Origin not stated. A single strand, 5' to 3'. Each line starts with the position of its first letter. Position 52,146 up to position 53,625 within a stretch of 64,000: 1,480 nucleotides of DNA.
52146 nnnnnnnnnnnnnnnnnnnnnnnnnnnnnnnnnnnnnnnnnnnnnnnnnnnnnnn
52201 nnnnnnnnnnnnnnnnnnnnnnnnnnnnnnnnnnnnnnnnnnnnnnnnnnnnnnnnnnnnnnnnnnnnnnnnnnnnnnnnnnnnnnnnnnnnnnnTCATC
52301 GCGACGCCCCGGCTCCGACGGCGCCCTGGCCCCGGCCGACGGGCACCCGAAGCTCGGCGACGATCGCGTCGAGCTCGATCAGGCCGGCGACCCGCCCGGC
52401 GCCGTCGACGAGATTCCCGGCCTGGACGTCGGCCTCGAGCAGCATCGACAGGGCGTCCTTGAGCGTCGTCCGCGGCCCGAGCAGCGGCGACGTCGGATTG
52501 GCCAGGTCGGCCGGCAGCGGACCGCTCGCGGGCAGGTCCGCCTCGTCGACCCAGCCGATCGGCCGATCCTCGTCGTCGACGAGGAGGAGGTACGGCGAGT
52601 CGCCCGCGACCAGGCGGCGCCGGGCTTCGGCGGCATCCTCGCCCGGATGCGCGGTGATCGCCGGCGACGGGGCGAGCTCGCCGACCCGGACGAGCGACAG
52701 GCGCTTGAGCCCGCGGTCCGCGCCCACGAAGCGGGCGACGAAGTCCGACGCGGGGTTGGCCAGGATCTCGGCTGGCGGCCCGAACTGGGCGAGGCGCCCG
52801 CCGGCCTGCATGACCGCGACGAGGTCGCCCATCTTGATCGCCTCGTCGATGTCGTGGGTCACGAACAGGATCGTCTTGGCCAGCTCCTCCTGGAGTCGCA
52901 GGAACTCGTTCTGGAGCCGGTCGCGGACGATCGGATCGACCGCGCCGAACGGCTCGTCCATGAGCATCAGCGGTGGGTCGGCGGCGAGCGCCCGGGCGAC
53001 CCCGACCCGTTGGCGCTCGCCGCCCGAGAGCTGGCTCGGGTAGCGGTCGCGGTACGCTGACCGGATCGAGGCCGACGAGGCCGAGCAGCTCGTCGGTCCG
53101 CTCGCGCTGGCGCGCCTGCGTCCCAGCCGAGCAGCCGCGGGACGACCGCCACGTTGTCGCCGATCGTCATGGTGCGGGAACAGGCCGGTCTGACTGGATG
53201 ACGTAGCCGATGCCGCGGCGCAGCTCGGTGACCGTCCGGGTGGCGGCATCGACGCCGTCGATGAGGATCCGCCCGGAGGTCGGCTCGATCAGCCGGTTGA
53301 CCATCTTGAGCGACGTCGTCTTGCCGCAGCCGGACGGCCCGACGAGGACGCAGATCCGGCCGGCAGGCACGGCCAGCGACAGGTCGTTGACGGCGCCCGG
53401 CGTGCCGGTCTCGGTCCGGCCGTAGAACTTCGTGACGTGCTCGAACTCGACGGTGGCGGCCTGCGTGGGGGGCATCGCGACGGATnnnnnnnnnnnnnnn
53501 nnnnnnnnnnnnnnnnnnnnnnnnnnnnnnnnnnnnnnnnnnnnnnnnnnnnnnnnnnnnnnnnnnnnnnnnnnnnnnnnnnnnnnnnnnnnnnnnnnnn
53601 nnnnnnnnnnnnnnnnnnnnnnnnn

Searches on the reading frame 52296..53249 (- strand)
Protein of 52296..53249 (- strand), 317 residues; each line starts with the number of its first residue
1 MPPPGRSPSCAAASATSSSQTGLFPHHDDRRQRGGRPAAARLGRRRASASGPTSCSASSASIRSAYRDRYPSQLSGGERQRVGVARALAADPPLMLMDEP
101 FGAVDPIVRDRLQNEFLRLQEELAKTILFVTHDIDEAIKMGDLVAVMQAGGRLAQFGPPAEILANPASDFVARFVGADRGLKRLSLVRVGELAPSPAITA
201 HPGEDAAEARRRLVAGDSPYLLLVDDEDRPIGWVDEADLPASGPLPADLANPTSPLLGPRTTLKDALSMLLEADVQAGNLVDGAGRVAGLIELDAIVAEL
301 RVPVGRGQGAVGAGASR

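Call 13: search_protein_families(library=pfam, proteins=[window:52296-53249:-], max_evalue=0.001)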
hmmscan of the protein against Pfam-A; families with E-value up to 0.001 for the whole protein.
window:52296-53249:- (317 aa): 2 families
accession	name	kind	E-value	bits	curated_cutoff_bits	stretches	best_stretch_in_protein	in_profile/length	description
PF00005.33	ABC_tran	-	1.2e-08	36.1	25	1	68-101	103-136/137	ABC transporter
PF00571.33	CBS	-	3.5e-08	34.1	24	0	189-239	1-51/57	CBS domain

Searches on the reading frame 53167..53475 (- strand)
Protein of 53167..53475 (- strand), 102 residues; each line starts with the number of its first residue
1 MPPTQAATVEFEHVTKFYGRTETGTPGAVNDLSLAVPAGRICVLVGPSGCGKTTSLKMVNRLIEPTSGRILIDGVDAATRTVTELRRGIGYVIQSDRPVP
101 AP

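Call 13: search_protein_families(library=pfam, proteins=[window:53167-53475:-], max_evalue=0.001)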
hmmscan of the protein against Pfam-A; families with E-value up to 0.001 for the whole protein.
window:53167-53475:- (102 aa): 4 families
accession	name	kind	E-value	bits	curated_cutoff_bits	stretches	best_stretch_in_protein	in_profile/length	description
PF00005.33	ABC_tran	-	2.3e-17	64.3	25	1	29-99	1-71/137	ABC transporter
PF13401.12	AAA_22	-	5.3e-05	24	27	1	40-89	6-54/130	AAA domain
PF13604.12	AAA_30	-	6.2e-05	23.2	27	1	39-90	18-67/191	AAA domain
PF03215.21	Rad17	-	0.00074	19.9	23.8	1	39-61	45-67/186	Rad17 P-loop domain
